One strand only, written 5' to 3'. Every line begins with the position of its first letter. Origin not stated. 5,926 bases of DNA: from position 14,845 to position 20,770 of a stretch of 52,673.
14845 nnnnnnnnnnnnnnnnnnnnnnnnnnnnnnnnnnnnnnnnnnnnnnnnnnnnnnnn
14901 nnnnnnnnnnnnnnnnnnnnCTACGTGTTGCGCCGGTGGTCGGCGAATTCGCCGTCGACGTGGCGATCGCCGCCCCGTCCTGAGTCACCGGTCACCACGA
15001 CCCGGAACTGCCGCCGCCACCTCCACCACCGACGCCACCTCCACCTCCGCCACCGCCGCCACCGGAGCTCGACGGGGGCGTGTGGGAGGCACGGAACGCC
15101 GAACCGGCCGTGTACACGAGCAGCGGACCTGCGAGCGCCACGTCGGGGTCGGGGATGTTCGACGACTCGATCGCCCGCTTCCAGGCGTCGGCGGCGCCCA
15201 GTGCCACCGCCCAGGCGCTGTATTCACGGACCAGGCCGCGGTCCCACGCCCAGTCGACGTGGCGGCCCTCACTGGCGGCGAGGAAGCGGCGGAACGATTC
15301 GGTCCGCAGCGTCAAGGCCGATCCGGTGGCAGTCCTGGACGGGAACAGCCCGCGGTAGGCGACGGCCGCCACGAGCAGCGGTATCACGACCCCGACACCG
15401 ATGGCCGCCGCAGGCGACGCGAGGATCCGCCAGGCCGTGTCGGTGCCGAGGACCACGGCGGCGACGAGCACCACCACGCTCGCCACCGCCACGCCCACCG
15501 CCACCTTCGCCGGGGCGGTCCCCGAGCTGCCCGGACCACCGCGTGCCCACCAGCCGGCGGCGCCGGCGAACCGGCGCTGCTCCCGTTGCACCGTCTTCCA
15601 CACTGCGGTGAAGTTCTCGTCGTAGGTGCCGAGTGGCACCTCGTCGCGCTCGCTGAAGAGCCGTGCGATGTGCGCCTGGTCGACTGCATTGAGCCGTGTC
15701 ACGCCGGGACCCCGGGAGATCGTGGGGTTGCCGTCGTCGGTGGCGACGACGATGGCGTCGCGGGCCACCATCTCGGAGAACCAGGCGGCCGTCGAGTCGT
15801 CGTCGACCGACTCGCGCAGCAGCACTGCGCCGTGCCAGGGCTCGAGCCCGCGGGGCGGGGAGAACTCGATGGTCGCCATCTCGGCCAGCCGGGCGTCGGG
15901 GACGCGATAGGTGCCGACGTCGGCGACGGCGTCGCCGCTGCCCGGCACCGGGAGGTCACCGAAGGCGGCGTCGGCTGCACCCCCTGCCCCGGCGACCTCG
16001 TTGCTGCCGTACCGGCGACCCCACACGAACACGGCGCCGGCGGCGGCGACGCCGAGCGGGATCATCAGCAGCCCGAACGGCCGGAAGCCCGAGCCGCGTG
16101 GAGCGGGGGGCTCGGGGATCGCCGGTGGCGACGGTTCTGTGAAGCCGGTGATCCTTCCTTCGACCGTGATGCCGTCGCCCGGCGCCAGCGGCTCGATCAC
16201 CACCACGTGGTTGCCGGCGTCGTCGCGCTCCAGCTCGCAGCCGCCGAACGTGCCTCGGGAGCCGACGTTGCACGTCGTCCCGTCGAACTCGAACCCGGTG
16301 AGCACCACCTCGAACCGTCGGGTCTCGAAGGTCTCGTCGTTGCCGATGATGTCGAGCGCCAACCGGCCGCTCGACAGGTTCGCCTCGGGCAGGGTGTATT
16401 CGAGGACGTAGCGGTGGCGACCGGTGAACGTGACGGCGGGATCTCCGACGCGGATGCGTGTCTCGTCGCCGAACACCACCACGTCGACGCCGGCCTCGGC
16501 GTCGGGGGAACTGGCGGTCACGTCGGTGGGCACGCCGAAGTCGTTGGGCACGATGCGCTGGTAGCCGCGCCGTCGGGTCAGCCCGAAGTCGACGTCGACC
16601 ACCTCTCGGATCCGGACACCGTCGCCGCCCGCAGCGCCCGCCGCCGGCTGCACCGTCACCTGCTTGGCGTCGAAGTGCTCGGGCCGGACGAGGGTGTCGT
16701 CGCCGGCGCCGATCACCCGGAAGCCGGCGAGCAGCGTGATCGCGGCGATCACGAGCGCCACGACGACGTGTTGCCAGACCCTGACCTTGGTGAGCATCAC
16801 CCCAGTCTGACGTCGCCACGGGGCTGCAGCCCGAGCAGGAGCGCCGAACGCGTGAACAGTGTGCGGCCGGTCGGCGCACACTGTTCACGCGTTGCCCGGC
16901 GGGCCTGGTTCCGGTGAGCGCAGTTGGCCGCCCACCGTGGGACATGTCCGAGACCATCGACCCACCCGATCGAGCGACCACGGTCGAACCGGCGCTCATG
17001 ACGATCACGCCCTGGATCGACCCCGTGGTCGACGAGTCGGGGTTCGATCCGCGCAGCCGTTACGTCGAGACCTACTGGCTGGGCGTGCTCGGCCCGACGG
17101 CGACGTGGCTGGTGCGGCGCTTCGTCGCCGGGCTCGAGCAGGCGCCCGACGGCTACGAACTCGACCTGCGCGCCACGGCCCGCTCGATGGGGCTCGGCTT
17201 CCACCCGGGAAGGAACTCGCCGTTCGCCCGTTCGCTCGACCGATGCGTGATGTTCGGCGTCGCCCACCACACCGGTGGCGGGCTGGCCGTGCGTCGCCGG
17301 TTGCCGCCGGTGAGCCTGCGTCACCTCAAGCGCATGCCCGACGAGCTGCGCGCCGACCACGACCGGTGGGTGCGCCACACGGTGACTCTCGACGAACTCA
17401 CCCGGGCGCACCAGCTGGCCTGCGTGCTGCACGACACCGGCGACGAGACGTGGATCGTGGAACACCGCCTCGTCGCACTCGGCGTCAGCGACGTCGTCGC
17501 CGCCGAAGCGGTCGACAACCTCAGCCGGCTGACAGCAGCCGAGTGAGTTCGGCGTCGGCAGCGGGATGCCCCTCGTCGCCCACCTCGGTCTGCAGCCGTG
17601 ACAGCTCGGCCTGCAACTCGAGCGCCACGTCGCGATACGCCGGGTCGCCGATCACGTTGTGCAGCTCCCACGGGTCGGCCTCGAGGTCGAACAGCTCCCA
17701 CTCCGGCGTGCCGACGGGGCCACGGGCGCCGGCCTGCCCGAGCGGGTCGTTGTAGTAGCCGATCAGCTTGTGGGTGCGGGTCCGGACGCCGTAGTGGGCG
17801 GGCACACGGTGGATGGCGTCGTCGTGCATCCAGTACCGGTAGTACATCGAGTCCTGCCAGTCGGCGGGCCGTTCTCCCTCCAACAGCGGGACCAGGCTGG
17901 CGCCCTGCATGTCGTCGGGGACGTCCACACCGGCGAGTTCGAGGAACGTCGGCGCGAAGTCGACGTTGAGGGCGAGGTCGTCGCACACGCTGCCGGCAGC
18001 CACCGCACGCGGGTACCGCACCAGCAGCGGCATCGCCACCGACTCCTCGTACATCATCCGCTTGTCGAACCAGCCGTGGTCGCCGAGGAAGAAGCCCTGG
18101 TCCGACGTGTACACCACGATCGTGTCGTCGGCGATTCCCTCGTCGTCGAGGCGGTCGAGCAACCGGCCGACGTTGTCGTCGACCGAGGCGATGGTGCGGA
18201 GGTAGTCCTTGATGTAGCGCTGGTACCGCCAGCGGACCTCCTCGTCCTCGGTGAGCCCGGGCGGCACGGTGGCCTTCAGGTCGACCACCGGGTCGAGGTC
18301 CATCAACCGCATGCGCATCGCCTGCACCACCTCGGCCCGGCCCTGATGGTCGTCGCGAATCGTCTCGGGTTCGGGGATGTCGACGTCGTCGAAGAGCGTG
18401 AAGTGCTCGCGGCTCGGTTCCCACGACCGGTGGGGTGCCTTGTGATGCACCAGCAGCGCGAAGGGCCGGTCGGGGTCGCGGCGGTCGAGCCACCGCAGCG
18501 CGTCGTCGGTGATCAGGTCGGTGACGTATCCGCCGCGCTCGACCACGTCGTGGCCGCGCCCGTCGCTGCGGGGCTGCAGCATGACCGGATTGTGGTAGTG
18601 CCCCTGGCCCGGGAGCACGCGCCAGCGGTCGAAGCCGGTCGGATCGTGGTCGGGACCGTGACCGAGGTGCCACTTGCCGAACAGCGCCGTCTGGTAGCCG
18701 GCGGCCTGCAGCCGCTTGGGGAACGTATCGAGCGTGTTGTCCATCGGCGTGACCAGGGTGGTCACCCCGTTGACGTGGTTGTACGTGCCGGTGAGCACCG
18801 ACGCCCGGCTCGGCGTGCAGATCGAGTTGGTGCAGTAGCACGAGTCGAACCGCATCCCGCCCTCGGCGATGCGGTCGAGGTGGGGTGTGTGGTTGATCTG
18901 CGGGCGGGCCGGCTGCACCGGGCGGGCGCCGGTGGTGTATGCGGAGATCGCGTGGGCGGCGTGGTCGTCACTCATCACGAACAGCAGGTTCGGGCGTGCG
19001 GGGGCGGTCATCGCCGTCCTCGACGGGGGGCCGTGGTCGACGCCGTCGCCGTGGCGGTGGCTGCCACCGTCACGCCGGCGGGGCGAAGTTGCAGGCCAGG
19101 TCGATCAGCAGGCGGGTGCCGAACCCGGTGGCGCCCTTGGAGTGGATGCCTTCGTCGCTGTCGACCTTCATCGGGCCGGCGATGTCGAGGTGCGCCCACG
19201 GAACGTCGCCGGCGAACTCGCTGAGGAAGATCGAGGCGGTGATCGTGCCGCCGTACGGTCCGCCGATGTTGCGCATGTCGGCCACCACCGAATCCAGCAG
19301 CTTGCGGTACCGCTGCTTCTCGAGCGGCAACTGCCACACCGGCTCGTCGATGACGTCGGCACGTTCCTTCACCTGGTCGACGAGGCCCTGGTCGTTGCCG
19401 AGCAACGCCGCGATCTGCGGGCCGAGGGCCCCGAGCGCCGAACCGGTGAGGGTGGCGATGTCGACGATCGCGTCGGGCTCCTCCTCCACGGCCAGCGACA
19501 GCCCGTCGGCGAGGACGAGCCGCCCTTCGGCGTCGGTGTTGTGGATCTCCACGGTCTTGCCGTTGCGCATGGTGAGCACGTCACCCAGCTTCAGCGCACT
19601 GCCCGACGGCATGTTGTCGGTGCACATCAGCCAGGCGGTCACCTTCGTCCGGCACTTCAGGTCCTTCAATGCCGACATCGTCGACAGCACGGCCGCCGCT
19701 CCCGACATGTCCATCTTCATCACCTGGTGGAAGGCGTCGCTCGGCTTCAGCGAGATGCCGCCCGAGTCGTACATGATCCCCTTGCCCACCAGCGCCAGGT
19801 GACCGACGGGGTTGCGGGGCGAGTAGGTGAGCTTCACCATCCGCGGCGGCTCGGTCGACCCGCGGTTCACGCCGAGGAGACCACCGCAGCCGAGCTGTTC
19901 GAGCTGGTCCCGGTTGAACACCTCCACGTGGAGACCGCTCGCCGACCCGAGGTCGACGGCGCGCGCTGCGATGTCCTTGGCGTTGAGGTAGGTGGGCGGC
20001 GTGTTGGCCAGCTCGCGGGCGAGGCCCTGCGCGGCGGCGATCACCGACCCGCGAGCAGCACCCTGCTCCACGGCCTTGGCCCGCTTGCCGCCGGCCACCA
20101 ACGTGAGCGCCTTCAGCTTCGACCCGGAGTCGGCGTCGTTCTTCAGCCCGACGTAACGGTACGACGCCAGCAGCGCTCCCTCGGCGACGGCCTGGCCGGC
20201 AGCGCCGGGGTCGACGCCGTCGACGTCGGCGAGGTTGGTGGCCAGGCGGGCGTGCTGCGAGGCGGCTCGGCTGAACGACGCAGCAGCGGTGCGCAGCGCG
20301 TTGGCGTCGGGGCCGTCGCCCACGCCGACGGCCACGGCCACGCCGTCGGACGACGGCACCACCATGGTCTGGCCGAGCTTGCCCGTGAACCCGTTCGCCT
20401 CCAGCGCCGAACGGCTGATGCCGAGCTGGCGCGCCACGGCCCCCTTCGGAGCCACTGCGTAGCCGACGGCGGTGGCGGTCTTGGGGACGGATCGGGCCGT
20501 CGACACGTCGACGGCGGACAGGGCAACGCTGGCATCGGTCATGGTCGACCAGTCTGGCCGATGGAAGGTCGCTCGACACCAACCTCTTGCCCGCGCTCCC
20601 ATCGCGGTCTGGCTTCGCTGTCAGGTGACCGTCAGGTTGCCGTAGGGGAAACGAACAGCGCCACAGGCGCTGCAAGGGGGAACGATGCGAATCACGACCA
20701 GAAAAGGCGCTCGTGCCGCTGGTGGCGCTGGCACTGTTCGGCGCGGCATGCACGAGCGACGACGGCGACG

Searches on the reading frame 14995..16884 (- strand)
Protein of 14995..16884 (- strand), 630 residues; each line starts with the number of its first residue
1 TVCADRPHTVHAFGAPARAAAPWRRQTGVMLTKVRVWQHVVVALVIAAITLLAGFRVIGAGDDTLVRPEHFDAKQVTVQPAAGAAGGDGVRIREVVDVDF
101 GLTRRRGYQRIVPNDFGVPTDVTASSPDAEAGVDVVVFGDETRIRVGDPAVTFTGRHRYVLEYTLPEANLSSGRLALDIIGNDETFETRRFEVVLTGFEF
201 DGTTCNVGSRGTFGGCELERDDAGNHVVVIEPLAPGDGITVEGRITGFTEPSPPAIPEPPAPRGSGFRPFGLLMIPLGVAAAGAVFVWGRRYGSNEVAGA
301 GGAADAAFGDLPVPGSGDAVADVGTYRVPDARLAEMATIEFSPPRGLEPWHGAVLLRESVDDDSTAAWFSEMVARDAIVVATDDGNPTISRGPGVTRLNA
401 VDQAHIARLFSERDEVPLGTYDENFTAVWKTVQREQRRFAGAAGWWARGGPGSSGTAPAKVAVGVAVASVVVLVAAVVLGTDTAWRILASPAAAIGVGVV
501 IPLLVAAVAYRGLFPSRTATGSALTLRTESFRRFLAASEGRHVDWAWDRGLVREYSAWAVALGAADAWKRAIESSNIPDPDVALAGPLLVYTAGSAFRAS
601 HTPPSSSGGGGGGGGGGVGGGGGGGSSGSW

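Call 27: search_protein_families(library=pfam, proteins=[window:14995-16884:-], max_evalue=0.00001)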
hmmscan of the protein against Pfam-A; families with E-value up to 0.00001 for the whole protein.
window:14995-16884:- (630 aa): 1 family
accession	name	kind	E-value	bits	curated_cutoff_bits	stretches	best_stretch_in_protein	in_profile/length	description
PF20990.2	DUF2207_C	-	1.4e-13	51.6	33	1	340-571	3-246/247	Predicted membrane protein (DUF2207) C-terminal domain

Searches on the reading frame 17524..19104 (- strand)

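Call 27: search_protein_families(library=pfam, proteins=[window:17524-19104:-], max_evalue=0.00001)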
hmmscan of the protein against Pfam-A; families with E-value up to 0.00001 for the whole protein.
window:17524-19104:- (527 aa): 3 families
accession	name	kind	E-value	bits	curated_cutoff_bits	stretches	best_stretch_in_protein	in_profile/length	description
PF16347.10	SGSH_C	-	1.5e-54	184.8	29.3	1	341-506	1-153/154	N-sulphoglucosamine sulphohydrolase, C-terminal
PF00884.28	Sulfatase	-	1.2e-49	169.8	25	1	38-393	1-301/301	Sulfatase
PF01663.27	Phosphodiest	-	5.1e-08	33.3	23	1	71-338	18-221/342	Type I phosphodiesterase / nucleotide pyrophosphatase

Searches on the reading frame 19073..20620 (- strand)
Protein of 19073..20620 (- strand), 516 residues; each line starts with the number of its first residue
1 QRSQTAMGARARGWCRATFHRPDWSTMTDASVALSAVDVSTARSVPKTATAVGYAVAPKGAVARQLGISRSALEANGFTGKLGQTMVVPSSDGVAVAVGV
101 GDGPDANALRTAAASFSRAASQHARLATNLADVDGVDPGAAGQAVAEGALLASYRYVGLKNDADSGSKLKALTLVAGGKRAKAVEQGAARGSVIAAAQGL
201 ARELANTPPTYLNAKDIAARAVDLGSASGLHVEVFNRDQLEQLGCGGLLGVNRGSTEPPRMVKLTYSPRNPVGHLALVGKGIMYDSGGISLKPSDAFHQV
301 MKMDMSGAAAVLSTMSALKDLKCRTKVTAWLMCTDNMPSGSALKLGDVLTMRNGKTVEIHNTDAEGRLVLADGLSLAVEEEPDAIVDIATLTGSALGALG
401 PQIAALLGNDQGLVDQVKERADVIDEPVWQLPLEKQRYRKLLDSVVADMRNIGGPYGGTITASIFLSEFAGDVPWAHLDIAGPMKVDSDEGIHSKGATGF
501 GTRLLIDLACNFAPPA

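Call 26: search_protein_families(library=pfam, proteins=[window:19073-20620:-], max_evalue=0.00001)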
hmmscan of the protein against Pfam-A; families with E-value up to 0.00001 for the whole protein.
window:19073-20620:- (516 aa): 2 families
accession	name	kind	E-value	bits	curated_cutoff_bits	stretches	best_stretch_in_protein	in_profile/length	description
PF00883.26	Peptidase_M17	-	1.4e-110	369.8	25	1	200-506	2-310/310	Cytosol aminopeptidase family, catalytic domain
PF02789.23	Peptidase_M17_N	-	4.3e-09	36.8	23.4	1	70-161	26-127/129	Cytosol aminopeptidase family, N-terminal domain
